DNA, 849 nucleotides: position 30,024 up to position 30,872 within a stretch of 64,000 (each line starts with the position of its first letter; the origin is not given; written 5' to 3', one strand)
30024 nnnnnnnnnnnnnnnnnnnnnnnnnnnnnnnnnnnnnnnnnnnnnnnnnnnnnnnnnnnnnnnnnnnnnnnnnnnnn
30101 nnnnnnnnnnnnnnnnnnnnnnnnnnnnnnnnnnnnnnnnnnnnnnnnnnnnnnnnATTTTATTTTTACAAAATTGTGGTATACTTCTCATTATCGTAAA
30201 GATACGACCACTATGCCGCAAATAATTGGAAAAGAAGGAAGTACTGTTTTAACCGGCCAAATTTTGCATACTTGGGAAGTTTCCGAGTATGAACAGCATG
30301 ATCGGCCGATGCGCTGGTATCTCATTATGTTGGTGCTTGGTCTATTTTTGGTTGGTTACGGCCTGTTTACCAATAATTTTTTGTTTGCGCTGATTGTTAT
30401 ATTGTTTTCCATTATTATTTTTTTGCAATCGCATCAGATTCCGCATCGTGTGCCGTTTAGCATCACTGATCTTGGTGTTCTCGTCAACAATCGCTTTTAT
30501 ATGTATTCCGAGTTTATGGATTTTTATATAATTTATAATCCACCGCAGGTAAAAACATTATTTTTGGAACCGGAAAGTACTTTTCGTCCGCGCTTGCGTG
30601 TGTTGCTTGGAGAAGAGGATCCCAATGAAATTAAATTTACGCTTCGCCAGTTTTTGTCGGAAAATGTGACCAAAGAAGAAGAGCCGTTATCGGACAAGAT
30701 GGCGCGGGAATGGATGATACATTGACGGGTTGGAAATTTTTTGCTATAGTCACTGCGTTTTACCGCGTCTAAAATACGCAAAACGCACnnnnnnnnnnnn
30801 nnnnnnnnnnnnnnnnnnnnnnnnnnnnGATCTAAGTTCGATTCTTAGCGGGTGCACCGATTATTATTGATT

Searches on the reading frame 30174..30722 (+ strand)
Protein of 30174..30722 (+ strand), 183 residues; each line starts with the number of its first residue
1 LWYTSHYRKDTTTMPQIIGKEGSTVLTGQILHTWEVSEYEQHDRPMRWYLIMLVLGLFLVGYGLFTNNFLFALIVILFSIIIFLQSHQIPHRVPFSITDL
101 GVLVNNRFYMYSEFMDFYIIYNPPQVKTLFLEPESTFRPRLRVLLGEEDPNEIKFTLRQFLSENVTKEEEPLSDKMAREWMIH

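Call 15: search_protein_families(library=pfam, proteins=[window:30174-30722:+], max_evalue=0.01)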
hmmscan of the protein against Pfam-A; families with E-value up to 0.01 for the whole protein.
window:30174-30722:+ (183 aa): 1 family
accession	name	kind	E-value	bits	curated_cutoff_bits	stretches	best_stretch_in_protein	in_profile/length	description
PF11317.13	DUF3119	-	0.0017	19.1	25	1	53-132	9-89/114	Protein of unknown function (DUF3119)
